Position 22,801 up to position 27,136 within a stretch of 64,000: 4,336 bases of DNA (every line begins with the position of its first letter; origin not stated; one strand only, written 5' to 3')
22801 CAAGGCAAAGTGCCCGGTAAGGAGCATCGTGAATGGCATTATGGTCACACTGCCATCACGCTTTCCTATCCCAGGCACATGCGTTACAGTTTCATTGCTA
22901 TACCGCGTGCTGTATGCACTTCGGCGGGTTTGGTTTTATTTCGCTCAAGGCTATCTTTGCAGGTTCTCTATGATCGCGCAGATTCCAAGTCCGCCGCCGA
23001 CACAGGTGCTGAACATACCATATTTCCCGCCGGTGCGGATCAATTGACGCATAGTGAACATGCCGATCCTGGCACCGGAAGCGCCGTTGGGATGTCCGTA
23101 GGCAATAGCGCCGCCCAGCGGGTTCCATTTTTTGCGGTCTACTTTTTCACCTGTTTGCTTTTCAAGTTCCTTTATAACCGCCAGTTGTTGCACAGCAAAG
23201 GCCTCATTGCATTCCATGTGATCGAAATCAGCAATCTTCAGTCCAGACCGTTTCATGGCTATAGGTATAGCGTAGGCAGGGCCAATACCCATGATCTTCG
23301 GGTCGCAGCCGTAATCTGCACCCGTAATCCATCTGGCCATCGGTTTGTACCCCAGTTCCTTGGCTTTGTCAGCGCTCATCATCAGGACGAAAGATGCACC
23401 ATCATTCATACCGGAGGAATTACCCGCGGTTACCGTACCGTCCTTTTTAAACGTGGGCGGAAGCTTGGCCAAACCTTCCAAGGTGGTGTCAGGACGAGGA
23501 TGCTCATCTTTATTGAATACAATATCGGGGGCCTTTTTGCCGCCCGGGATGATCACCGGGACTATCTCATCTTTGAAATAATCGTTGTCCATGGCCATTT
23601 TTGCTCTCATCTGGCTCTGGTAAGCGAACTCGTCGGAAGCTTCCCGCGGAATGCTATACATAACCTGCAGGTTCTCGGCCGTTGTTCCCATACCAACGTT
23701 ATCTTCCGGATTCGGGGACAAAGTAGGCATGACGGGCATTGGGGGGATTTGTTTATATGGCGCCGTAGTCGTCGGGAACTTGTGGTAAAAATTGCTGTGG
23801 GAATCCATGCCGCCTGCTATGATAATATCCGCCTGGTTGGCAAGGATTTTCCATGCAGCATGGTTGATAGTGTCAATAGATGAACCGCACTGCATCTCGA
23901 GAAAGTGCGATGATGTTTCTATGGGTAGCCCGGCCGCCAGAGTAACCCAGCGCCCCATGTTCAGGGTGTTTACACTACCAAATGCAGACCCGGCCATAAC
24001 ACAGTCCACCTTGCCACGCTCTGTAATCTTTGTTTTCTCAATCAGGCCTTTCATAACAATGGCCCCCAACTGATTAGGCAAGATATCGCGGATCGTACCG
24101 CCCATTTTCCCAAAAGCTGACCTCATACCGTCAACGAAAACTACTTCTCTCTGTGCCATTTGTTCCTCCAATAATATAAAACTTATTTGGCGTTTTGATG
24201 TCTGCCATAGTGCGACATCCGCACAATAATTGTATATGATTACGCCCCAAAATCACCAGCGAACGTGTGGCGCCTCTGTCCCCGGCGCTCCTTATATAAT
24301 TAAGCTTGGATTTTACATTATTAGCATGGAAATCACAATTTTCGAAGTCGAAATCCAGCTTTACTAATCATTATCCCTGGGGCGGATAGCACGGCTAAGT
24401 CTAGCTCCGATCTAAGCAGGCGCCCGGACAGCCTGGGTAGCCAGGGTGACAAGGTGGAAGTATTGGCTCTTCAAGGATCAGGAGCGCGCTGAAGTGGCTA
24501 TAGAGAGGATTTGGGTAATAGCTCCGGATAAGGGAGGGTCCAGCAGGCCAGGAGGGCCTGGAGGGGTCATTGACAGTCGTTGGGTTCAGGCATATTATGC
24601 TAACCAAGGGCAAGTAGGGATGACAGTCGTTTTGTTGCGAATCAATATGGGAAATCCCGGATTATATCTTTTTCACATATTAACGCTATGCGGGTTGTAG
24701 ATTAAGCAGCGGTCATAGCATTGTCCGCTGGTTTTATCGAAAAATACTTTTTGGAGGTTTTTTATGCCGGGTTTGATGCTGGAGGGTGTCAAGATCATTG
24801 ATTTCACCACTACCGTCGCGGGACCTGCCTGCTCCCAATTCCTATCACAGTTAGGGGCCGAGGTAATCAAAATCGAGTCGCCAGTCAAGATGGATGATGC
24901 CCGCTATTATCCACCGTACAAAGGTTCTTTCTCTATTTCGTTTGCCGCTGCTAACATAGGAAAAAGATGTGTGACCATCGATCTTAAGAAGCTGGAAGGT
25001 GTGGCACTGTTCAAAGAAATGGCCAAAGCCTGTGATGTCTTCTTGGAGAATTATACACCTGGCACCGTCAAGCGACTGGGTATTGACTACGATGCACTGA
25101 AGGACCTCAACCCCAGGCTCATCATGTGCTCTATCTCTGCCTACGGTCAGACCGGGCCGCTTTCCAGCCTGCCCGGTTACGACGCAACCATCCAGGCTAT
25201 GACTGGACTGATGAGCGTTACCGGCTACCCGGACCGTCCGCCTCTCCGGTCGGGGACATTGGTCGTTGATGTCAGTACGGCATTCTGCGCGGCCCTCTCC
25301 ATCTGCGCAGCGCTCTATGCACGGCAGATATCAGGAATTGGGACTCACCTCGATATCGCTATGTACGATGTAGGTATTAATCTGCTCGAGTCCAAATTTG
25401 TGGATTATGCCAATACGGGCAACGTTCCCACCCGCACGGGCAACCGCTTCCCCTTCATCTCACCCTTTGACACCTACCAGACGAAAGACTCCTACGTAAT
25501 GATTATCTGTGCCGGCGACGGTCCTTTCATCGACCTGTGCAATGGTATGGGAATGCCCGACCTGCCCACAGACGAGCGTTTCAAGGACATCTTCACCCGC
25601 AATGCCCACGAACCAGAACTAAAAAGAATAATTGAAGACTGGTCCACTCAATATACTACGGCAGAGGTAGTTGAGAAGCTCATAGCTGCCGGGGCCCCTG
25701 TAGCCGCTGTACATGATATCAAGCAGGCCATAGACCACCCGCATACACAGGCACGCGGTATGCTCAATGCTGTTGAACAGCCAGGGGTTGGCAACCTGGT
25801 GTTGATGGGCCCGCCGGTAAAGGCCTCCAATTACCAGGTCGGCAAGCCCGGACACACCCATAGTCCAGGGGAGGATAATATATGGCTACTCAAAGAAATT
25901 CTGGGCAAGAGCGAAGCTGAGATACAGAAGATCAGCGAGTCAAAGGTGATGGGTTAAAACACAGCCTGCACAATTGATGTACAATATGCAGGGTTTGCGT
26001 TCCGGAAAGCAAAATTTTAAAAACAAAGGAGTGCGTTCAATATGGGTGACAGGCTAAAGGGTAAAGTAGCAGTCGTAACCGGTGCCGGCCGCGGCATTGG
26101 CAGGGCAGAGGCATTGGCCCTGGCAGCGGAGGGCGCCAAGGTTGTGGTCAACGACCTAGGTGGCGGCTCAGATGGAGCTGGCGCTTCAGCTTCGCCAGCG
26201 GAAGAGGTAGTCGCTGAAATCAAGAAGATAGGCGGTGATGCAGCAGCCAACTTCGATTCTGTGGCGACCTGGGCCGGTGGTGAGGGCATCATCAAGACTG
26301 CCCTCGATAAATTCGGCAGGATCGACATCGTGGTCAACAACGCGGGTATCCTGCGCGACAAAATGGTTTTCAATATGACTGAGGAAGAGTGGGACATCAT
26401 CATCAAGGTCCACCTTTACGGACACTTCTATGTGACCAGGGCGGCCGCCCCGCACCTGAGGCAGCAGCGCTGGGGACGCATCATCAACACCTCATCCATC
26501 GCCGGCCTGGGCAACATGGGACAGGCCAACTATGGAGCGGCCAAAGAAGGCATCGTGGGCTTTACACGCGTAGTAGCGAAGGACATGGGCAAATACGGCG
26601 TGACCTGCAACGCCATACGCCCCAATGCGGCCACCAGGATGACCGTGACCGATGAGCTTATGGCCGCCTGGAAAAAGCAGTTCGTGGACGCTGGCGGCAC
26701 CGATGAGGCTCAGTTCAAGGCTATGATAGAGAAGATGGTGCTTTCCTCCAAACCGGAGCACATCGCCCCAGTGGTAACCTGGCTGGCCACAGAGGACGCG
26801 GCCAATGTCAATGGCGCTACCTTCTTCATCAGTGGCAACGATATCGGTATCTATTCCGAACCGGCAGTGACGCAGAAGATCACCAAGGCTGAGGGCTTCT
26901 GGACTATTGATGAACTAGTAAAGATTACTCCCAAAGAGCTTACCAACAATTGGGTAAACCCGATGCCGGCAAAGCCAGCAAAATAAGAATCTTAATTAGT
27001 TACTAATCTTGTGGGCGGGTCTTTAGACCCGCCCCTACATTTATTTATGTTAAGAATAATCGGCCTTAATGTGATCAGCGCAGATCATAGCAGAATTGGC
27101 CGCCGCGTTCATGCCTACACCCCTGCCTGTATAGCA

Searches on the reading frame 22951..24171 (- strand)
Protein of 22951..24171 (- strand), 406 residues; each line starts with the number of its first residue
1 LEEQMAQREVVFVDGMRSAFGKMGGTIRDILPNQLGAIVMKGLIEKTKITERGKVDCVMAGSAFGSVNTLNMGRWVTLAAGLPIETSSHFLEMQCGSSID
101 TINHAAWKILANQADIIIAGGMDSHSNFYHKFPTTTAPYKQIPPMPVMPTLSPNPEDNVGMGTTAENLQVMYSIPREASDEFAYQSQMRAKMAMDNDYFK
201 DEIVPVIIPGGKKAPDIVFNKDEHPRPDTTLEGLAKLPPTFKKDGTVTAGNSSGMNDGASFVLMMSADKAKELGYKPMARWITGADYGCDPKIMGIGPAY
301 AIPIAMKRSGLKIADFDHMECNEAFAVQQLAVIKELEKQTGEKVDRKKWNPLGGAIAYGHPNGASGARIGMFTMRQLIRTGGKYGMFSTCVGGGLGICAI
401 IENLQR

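Call 8: search_protein_families(library=pfam, proteins=[window:22951-24171:-], max_evalue=0.001)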
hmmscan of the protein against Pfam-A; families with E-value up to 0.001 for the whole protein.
window:22951-24171:- (406 aa): 2 families
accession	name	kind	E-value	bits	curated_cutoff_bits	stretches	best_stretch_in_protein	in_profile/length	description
PF00108.29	Thiolase_N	-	2.3e-64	217.7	26.4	1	10-267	1-259/260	Thiolase, N-terminal domain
PF02803.24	Thiolase_C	-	4.2e-36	123.7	27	1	276-402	2-122/123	Thiolase, C-terminal domain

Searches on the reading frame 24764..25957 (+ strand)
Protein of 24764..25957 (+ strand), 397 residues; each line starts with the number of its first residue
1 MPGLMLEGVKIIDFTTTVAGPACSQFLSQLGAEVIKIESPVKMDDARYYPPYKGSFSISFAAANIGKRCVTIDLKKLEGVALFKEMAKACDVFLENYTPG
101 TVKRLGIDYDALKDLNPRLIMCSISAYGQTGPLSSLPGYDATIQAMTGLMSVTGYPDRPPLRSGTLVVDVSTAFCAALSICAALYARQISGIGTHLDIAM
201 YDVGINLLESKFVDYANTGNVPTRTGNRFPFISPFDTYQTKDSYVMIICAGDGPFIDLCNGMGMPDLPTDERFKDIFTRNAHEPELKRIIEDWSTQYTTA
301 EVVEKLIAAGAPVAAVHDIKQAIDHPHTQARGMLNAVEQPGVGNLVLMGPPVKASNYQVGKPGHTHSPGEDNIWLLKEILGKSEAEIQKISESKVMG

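Call 8: search_protein_families(library=pfam, proteins=[window:24764-25957:+], max_evalue=0.001)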
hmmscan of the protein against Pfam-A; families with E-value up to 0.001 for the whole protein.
window:24764-25957:+ (397 aa): 1 family
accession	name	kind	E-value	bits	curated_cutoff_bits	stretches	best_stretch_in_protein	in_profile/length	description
PF02515.22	CoA_transf_3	-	3.2e-116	388.9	23.3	1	6-359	1-353/366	CoA-transferase family III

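Call 42: search_protein_families(library=ncbifam, proteins=[window:24764-25957:+], max_evalue=0.00001)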
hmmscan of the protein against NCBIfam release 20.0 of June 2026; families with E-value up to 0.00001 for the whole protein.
window:24764-25957:+ (397 aa): 7 families
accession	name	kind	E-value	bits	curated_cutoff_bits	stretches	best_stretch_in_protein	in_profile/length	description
NF008511.0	PRK11430.1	equivalog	8.9e-89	298.2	522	1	6-358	10-357/381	CoA:oxalate CoA-transferase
NF052585.1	SucGlutTfsCaiB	equivalog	4.7e-79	265.8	750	1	6-335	8-344/394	succinate--glutarate CoA-transferase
NF041294.1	Scnl_mescCoAtase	equivalog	2e-72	244.5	700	1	6-357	4-361/381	succinyl-CoA:mesaconate CoA-transferase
NF003809.0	PRK05398.1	subfamily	2e-70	237.5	442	2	6-215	5-215/416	formyl-CoA transferase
TIGR03253.1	oxalate_frc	equivalog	4.8e-69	233.1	504.2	2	6-214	4-213/416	formyl-CoA transferase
NF002914.1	PRK03525.1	equivalog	4.8e-38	131.1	413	1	6-392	10-393/400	L-carnitine CoA-transferase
TIGR04253.1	mesacon_CoA_iso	equivalog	1.3e-21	77.1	725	1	5-395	2-399/403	2-methylfumaryl-CoA isomerase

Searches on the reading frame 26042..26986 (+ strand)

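Call 8: search_protein_families(library=pfam, proteins=[window:26042-26986:+], max_evalue=0.001)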
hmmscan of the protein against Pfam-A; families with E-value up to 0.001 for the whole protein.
window:26042-26986:+ (314 aa): 3 families
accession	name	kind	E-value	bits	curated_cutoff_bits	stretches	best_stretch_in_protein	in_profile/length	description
PF00106.31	adh_short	-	9.7e-44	149.6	26.6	1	8-196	1-181/195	short chain dehydrogenase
PF13561.12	adh_short_C2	-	1.8e-38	132.9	27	1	14-264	1-232/236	Enoyl-(Acyl carrier protein) reductase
PF08659.16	KR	-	7.5e-14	52.5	22.6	1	11-173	4-158/180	KR domain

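Call 42: search_protein_families(library=ncbifam, proteins=[window:26042-26986:+], max_evalue=0.00001)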
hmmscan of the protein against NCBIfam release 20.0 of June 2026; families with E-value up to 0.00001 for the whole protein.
window:26042-26986:+ (314 aa): 205 families (the best 25 are shown)
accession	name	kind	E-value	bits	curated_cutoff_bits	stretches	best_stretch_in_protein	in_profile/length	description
NF005861.0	PRK07791.1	subfamily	1.3e-84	284.1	373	1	5-297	4-285/300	SDR family oxidoreductase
NF005862.0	PRK07792.1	equivalog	2.3e-77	260.2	414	1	4-294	10-282/307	3-oxoacyl-ACP reductase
NF004198.0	PRK05653.1-3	equivalog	3.5e-56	190.4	296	1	4-265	4-244/248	3-oxoacyl-ACP reductase FabG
TIGR03971.1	SDR_subfam_1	subfamily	7.5e-55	186.1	300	1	5-263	1-264/271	mycofactocin-coupled SDR family oxidoreductase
TIGR01830.1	3oxo_ACP_reduc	equivalog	5.4e-54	183.4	297.75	1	10-265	1-236/239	3-oxoacyl-[acyl-carrier-protein] reductase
NF009093.0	PRK12429.1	subfamily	8.6e-50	169.4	258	1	4-265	2-254/259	3-hydroxybutyrate dehydrogenase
NF009466.0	PRK12826.1-2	subfamily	1.6e-48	165.4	222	1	8-266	4-243/248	3-oxoacyl-ACP reductase FabG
NF004197.0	PRK05653.1-1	equivalog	3.4e-47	161.2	332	1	3-265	3-244/249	3-oxoacyl-ACP reductase FabG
NF009464.0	PRK12824.1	subfamily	1.3e-46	159.3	269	1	8-265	3-240/245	3-oxoacyl-ACP reductase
TIGR01963.1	PHB_DH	subfamily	9e-46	156.2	307.05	1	8-265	2-250/255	3-hydroxybutyrate dehydrogenase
TIGR01829.1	AcAcCoA_reduct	subfamily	9.6e-46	156.4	302.1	1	8-265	1-238/242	acetoacetyl-CoA reductase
NF052558.1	MBtsdlDhBudC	equivalog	3.1e-45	154.7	270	1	6-265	2-239/250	meso-2,3-butanediol dehydrogenase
NF009467.0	PRK12826.1-3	subfamily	5.8e-44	150.3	269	1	4-262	5-265/274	SDR family mycofactocin-dependent oxidoreductase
NF009546.0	PRK12935.1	equivalog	1.6e-43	149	418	1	4-197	3-189/247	acetoacetyl-CoA reductase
NF005559.1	PRK07231.1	subfamily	1.7e-43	148.9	215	1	4-265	1-245/249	glucose 1-dehydrogenase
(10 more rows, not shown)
